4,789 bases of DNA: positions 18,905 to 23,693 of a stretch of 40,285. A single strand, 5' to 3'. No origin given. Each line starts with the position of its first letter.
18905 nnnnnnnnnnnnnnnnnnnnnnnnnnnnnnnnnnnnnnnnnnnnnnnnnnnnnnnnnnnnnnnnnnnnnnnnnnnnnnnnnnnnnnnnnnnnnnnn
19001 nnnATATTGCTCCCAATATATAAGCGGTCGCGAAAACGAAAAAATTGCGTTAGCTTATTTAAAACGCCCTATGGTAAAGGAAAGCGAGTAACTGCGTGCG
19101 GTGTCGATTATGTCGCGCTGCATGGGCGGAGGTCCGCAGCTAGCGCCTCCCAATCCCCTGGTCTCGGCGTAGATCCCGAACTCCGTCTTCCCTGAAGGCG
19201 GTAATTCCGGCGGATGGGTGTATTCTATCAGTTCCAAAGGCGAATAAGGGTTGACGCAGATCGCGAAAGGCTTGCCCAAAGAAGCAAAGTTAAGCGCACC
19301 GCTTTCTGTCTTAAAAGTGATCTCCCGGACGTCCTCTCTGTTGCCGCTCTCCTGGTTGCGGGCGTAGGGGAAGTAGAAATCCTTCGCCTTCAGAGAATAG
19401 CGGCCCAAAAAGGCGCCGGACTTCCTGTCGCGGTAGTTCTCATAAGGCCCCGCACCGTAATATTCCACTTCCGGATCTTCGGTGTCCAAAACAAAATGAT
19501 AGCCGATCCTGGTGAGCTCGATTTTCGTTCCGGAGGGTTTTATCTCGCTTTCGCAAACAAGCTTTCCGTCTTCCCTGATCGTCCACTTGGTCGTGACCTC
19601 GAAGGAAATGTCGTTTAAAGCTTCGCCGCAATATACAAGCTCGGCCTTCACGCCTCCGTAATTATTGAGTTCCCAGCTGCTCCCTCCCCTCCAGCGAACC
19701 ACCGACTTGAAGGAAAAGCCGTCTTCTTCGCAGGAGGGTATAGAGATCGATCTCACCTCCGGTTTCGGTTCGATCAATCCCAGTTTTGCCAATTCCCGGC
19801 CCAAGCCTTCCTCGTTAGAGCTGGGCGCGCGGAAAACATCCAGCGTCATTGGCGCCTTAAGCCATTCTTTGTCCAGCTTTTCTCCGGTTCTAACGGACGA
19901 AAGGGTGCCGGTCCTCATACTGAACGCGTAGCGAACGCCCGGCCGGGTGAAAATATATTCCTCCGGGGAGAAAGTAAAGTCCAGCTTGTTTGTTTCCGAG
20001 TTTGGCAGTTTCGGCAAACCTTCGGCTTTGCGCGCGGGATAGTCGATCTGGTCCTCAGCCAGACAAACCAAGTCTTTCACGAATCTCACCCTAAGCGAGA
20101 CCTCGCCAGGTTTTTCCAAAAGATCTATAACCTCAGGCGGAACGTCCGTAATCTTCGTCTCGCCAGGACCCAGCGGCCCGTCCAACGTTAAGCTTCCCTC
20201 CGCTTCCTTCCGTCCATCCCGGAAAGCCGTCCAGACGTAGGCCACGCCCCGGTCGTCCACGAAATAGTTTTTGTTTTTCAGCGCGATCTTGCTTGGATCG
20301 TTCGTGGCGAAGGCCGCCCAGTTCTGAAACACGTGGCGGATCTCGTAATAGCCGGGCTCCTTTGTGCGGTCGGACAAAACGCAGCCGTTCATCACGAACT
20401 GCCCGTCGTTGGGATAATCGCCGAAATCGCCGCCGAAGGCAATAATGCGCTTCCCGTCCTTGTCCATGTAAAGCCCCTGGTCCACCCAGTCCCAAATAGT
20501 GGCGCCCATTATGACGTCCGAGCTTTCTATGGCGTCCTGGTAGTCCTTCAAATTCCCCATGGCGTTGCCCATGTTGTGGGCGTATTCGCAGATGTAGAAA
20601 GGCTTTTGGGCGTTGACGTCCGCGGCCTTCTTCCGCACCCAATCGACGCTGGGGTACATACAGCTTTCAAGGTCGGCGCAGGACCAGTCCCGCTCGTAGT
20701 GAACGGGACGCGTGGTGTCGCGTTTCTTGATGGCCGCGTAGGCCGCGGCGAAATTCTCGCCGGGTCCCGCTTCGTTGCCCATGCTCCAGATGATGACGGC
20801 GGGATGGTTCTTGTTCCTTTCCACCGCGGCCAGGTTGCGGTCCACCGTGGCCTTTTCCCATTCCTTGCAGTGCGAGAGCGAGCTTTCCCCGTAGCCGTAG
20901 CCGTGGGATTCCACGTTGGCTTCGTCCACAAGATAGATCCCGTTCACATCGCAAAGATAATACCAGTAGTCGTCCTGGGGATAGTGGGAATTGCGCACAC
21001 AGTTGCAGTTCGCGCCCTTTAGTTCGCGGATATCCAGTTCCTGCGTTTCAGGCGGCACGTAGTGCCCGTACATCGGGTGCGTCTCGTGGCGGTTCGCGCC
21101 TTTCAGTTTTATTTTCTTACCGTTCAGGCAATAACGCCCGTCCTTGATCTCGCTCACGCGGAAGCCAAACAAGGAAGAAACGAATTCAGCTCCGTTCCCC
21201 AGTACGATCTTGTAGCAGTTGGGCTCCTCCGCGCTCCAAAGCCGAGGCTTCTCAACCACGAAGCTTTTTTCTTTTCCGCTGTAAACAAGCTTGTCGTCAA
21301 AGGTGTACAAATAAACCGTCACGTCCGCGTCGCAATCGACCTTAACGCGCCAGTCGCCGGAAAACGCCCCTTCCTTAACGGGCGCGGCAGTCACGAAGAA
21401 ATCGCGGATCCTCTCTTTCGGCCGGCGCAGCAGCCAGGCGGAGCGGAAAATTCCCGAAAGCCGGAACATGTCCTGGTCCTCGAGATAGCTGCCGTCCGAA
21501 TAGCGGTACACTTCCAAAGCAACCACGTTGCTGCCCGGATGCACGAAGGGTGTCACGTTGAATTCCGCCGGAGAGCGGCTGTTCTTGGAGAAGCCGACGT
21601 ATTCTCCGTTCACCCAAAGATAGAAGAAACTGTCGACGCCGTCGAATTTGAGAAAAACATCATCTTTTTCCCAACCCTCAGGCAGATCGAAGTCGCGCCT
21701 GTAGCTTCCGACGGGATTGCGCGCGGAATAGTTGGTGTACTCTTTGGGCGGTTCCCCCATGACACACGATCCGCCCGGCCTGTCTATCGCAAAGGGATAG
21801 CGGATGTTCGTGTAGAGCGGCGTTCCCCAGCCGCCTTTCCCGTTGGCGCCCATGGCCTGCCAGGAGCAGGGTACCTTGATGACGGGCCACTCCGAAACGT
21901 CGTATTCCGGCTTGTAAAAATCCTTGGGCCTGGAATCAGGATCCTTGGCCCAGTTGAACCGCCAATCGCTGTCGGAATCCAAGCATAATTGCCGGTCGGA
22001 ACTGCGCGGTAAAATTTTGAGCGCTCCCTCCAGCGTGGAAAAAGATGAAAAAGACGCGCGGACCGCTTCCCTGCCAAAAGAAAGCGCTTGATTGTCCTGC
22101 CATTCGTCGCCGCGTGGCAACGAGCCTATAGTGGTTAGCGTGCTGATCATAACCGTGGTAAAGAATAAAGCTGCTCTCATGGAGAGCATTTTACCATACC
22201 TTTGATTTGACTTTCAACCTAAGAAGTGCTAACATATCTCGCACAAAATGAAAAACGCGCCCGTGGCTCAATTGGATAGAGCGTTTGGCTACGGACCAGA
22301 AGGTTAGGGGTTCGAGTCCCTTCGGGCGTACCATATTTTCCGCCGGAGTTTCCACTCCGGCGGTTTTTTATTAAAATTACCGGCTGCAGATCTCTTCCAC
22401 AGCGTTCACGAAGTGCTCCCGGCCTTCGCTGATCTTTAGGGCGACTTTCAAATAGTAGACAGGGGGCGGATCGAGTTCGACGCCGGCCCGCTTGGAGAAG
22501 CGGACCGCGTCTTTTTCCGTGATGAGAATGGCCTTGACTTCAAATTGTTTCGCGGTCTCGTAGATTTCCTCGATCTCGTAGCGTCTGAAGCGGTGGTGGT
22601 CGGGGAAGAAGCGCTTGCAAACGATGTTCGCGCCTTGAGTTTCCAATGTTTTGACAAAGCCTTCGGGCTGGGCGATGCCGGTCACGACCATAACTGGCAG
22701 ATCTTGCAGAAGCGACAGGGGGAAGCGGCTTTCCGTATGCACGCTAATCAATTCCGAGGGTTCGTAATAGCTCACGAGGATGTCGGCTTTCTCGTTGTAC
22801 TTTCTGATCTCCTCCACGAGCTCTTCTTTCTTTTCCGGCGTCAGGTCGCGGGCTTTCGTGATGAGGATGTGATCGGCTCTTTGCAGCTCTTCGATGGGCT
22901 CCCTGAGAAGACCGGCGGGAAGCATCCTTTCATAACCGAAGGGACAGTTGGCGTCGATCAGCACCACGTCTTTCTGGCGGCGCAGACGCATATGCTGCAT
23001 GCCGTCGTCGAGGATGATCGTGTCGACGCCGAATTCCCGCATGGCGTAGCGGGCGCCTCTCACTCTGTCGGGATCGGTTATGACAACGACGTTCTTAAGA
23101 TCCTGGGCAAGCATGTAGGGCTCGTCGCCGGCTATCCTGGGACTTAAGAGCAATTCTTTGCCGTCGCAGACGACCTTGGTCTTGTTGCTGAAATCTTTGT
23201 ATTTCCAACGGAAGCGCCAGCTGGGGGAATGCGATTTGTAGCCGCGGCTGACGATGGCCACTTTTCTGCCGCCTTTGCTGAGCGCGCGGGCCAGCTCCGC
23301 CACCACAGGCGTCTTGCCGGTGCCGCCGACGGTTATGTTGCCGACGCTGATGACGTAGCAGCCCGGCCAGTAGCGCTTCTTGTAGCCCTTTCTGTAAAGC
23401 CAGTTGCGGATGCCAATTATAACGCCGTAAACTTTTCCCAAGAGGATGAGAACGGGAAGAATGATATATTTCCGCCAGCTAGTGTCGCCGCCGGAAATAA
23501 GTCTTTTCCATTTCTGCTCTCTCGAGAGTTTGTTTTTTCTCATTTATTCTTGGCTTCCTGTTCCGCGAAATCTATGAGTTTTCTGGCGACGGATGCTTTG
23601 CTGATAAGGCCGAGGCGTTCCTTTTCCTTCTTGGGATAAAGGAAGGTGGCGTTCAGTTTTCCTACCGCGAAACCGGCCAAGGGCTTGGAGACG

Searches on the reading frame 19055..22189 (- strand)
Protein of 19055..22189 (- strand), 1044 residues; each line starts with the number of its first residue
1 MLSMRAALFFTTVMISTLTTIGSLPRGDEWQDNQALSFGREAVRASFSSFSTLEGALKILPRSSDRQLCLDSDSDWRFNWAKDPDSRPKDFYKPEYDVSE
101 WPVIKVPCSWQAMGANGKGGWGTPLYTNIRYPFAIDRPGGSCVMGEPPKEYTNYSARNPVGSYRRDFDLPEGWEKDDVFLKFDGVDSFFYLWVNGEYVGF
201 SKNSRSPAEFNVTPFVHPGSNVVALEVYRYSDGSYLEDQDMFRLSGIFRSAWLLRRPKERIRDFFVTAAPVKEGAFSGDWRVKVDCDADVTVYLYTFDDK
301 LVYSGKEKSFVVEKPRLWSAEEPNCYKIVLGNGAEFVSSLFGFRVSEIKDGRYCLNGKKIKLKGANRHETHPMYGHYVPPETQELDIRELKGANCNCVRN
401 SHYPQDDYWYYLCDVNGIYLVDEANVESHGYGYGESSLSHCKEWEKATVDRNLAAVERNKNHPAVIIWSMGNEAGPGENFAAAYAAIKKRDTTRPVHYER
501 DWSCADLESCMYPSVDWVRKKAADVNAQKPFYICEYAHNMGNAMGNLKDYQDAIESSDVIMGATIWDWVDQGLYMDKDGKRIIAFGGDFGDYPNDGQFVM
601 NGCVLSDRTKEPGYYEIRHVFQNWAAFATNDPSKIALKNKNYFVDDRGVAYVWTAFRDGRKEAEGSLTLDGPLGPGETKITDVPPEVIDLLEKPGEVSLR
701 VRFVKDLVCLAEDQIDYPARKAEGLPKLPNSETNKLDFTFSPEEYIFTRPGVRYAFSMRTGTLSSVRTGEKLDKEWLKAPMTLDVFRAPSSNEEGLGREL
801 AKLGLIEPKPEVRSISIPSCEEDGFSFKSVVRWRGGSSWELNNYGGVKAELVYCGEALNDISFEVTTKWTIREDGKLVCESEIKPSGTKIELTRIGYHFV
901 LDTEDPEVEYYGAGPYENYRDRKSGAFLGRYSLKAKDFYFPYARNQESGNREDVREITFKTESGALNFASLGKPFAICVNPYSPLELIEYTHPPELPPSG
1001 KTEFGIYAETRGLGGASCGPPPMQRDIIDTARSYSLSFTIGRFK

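Call 30: search_protein_families(library=pfam, proteins=[window:19055-22189:-], max_evalue=0.0001)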
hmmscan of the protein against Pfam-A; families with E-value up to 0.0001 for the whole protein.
window:19055-22189:- (1044 aa): 5 families
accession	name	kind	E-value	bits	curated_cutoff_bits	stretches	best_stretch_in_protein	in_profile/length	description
PF02836.23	Glyco_hydro_2_C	-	1.5e-79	267.7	21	1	347-623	2-299/302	Glycosyl hydrolases family 2, TIM barrel domain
PF02929.23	Bgal_small_N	-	1.6e-46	159.5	25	1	751-1040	4-248/248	Beta galactosidase small chain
PF02837.24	Glyco_hydro_2_N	-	2.9e-36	125.4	28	1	73-257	5-169/169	Glycosyl hydrolases family 2, sugar binding domain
PF22666.2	Glyco_hydro_2_N2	-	4e-08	33.9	27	1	162-228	51-118/167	Glycosyl hydrolase 2 galactose-binding domain-like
PF16353.11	LacZ_4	-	9.4e-08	32.7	27.3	1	636-704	2-65/87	Beta-galactosidase, domain 4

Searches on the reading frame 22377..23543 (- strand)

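Call 30: search_protein_families(library=pfam, proteins=[window:22377-23543:-], max_evalue=0.0001)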
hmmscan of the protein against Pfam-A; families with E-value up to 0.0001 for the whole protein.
window:22377-23543:- (388 aa): 1 family
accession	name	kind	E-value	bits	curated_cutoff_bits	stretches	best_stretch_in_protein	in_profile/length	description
PF02606.20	LpxK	-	8.5e-87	291.7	27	1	31-379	4-323/328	Tetraacyldisaccharide-1-P 4'-kinase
